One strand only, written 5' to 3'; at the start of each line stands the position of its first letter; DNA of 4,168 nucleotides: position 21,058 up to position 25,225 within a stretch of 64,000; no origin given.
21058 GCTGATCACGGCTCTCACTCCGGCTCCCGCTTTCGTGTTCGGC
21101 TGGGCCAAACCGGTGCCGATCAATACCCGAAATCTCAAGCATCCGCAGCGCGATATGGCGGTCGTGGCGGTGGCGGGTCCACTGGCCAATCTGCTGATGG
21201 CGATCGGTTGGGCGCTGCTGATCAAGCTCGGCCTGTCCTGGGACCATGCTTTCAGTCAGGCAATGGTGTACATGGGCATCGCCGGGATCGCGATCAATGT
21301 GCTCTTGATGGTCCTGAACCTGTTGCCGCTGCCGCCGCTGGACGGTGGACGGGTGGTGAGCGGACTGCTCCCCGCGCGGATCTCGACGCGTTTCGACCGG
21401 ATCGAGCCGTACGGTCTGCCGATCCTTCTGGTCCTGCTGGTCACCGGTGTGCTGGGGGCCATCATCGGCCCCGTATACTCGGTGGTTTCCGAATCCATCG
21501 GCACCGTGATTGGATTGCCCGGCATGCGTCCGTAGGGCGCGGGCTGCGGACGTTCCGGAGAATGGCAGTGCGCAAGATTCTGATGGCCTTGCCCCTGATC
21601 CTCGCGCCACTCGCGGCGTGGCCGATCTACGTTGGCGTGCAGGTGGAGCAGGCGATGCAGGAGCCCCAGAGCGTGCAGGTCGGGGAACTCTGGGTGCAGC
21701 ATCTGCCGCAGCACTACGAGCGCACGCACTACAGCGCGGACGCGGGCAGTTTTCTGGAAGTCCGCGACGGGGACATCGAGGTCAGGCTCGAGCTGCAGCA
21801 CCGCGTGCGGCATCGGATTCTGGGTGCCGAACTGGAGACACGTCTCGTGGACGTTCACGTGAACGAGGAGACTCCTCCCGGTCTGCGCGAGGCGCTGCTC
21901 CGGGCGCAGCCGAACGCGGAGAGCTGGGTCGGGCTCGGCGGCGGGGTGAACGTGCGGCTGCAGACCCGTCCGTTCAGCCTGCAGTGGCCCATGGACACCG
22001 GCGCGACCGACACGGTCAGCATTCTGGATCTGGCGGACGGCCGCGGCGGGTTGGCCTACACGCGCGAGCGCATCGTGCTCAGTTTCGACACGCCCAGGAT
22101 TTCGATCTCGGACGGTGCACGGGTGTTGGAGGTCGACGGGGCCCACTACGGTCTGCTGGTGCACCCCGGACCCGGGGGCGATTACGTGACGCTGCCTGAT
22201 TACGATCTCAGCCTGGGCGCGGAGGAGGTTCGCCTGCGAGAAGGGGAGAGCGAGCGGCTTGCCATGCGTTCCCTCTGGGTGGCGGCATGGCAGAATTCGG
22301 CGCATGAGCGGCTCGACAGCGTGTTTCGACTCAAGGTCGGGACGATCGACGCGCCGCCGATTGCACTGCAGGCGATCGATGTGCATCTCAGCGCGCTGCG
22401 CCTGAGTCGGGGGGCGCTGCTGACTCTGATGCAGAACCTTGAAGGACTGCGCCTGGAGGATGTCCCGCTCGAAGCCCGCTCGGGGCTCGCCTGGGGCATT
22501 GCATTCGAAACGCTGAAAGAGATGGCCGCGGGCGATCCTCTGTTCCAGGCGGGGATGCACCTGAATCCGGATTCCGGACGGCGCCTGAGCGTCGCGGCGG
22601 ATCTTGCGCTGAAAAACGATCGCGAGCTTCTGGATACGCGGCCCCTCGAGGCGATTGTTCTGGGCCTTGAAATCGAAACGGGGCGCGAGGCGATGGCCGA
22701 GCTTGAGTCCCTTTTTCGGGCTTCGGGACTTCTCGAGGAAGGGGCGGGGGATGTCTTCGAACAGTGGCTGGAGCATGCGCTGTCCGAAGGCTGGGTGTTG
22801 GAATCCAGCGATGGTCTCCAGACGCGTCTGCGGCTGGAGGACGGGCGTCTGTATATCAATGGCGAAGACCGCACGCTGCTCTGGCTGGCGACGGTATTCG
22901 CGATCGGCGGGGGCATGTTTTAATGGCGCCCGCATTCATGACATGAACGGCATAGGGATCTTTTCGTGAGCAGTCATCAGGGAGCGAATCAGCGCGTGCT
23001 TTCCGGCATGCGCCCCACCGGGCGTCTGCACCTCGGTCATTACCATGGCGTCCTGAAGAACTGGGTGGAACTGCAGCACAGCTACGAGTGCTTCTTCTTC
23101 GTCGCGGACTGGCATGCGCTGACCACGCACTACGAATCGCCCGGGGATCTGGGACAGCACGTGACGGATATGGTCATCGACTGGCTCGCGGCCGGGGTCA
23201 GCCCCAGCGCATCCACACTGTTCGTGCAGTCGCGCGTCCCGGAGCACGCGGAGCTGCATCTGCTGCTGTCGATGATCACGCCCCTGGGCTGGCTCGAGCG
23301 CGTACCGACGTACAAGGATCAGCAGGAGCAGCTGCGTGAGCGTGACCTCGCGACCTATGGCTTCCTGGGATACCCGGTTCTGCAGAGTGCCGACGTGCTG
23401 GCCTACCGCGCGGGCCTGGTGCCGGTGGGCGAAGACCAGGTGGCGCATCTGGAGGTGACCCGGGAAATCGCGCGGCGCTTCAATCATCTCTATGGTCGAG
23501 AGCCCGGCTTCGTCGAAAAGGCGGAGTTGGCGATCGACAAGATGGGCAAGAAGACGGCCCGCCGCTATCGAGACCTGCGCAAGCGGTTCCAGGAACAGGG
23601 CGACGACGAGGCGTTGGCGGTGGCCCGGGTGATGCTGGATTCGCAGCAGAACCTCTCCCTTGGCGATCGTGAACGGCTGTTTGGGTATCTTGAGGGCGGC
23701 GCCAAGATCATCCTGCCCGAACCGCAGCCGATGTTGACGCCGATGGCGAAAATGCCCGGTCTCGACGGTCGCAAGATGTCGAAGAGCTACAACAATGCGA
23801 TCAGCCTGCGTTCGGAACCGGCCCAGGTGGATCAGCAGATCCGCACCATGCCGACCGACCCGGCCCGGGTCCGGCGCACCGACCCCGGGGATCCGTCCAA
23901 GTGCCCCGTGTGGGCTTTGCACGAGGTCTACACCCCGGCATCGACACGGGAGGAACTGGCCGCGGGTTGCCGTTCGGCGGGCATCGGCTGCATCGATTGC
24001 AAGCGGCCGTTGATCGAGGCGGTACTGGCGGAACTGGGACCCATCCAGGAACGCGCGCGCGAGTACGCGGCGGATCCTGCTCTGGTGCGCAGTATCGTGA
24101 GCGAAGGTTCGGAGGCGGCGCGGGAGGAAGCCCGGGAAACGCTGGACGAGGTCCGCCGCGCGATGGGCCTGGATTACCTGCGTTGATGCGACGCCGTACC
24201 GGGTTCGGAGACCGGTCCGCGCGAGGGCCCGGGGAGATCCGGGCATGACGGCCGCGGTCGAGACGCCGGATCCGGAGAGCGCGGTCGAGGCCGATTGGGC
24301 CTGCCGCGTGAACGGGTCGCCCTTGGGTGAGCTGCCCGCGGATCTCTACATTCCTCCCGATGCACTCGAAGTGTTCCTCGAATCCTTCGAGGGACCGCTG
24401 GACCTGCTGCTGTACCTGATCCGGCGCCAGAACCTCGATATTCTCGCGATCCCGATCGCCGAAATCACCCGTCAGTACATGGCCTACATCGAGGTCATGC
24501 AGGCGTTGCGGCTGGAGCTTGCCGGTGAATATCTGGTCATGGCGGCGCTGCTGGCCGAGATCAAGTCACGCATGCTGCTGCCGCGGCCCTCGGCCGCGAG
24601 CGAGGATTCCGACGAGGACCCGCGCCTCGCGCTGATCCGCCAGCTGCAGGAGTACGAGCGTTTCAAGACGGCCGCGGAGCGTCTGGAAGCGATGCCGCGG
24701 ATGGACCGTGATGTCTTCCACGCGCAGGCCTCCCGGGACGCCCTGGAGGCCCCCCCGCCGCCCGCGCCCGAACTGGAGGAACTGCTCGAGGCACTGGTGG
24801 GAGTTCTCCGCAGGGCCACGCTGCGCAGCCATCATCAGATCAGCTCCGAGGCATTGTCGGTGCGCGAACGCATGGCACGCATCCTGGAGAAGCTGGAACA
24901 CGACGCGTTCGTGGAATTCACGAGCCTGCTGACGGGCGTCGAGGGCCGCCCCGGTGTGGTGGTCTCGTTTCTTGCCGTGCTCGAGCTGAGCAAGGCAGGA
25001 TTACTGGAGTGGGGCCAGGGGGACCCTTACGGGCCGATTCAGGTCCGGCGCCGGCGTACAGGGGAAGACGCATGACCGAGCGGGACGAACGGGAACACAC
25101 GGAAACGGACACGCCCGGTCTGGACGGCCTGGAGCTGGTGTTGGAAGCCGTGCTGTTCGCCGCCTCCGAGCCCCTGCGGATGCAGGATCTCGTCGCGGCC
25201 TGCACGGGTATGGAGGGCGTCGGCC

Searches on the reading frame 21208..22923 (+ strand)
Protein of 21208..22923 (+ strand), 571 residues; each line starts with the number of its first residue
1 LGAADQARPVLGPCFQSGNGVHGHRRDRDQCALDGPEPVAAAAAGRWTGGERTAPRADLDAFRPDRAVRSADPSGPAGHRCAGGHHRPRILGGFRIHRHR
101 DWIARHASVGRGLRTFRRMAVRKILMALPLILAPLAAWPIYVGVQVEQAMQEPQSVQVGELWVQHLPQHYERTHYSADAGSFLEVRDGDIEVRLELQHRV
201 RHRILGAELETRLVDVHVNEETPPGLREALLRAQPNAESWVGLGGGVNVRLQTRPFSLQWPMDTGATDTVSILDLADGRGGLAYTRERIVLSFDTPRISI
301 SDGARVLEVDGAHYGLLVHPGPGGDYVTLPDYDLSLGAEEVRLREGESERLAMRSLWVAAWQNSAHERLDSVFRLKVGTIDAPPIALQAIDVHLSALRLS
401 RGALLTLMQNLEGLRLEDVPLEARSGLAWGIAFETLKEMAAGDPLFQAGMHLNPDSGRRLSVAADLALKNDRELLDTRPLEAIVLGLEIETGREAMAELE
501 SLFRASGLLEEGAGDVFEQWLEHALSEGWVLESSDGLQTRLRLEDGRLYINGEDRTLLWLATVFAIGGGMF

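Call 74: search_protein_families(library=pfam, proteins=[window:21208-22923:+], max_evalue=0.00001)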
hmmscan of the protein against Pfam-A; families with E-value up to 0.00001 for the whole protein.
window:21208-22923:+ (571 aa): 1 family
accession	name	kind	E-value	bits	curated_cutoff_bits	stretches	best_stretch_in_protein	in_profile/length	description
PF06097.16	DUF945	-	1.6e-14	54.3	26.8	1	123-554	3-456/460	Bacterial protein of unknown function (DUF945)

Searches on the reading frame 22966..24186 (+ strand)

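Call 74: search_protein_families(library=pfam, proteins=[window:22966-24186:+], max_evalue=0.00001)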
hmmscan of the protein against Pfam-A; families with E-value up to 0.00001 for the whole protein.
window:22966-24186:+ (406 aa): 1 family
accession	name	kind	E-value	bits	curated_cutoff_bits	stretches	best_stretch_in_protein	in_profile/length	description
PF00579.31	tRNA-synt_1b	-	2e-63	214.9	21.1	2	8-181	5-178/292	tRNA synthetases class I (W and Y)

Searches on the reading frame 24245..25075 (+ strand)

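Call 74: search_protein_families(library=pfam, proteins=[window:24245-25075:+], max_evalue=0.00001)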
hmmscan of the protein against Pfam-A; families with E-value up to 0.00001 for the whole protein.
window:24245-25075:+ (276 aa): 1 family
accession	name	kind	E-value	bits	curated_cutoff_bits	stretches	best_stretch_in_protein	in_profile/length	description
PF02616.19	SMC_ScpA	-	6e-31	108.7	24.6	1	58-267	1-229/232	Segregation and condensation protein ScpA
